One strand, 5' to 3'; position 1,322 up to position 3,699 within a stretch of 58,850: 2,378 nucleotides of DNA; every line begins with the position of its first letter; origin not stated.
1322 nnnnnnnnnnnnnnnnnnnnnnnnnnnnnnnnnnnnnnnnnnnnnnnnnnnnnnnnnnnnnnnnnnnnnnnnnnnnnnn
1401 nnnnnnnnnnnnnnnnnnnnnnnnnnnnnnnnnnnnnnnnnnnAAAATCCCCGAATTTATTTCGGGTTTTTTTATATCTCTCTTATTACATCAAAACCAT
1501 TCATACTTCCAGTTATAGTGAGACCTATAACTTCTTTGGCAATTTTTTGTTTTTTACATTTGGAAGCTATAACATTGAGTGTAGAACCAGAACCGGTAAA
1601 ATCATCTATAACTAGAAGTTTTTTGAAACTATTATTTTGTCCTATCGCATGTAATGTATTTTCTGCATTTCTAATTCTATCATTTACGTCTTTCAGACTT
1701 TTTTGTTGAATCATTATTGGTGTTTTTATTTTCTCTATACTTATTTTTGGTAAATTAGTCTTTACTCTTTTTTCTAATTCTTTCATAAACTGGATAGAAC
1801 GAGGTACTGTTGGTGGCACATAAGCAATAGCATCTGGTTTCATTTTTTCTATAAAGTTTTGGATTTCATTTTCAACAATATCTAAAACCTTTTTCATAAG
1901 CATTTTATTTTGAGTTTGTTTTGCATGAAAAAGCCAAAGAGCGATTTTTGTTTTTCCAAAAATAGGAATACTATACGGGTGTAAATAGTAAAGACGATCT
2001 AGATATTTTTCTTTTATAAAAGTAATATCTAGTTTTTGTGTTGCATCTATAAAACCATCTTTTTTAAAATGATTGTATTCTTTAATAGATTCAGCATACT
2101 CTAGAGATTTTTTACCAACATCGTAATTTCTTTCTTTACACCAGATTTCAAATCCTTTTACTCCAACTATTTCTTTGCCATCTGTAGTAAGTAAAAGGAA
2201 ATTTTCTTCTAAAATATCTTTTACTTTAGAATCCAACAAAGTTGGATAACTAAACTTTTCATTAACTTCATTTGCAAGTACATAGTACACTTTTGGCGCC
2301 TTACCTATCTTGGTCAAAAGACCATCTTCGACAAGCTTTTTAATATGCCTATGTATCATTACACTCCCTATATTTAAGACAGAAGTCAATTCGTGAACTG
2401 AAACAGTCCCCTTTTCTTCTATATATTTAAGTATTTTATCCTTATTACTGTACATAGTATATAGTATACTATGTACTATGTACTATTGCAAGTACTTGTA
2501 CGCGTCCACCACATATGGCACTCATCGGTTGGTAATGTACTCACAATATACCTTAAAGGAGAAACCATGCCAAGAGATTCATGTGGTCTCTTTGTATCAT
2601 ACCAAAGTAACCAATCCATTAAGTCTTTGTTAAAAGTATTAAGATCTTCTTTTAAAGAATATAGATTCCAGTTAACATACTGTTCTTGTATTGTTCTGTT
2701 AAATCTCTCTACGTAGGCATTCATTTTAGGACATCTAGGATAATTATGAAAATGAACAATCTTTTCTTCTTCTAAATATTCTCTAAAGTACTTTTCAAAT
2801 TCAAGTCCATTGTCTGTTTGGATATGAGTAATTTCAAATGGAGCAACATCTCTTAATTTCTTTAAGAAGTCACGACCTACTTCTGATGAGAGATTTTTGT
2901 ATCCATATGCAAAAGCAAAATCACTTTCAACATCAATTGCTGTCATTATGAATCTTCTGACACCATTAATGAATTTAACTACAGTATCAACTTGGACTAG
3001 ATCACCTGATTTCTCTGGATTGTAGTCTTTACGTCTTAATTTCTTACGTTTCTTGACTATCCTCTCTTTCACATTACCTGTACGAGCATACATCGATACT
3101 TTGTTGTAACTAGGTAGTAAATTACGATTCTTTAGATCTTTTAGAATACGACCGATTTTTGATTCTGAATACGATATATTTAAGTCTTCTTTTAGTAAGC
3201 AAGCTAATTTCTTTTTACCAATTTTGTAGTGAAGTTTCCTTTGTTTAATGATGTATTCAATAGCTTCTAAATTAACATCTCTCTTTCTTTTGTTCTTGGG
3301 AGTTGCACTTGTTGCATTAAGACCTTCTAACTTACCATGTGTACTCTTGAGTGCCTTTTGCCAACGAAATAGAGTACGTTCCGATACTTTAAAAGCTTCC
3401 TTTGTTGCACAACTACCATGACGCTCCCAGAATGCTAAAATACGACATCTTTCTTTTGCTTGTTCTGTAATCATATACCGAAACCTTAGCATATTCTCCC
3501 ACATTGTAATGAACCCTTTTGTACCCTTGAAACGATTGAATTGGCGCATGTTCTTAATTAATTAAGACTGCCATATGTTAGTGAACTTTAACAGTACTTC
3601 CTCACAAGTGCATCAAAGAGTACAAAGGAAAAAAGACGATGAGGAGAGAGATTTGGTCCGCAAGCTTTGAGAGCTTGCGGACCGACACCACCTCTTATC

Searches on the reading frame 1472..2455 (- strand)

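Call 3: search_protein_families(library=pfam, proteins=[window:1472-2455:-], max_evalue=0.01)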
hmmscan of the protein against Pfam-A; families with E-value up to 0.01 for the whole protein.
window:1472-2455:- (327 aa): 9 families
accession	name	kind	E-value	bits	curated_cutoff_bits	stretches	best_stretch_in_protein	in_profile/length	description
PF08220.18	HTH_DeoR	-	9.5e-06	25.7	21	1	6-50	3-47/57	DeoR-like helix-turn-helix domain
PF13412.12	HTH_24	-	1.2e-05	25.2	21.9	1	7-47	7-47/48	Winged helix-turn-helix DNA-binding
PF01047.28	MarR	-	0.0003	21.1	24.6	1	7-49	7-49/59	MarR family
PF24390.1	PRTase-CE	-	0.00047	20.6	27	1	195-324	31-155/253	PRTase-CE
PF13463.12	HTH_27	-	0.00072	20.2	22.2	1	8-53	8-54/68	Winged helix DNA-binding domain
PF08279.18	HTH_11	-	0.0012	19.1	25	1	6-55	3-51/55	HTH domain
PF12840.13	HTH_20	-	0.0025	18.2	27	1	8-49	9-50/51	Helix-turn-helix domain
PF01022.26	HTH_5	-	0.0039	17.5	22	1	7-49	6-47/47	Bacterial regulatory protein, arsR family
PF12802.13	MarR_2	-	0.0053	17.3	27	0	8-49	10-52/61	MarR family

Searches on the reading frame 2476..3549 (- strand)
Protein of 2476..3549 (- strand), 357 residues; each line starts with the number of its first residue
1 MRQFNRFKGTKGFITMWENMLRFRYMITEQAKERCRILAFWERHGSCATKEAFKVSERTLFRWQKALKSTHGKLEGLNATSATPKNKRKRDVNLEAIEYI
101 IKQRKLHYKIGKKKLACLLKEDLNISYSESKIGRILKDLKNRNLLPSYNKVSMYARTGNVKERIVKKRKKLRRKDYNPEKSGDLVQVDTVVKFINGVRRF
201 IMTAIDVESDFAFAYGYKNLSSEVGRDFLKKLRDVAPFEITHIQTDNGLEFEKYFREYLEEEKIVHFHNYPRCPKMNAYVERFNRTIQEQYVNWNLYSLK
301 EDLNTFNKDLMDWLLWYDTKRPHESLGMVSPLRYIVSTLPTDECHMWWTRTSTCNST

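Call 3: search_protein_families(library=pfam, proteins=[window:2476-3549:-], max_evalue=0.01)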
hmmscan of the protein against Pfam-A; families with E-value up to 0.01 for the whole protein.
window:2476-3549:- (357 aa): 2 families
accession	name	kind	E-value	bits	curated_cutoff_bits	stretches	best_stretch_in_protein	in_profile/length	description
PF13683.12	rve_3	-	4.2e-14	52.5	26.5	1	266-331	5-67/67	Integrase core domain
PF13565.12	HTH_32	-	1.8e-05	25.6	33.7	1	59-136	1-73/73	Homeodomain-like domain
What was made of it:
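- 2476..3549 (-): DDE transposase: a lineage-specific insertion next to the cassette. rve_3 at 4e-14 and HTH_32 (call 3).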
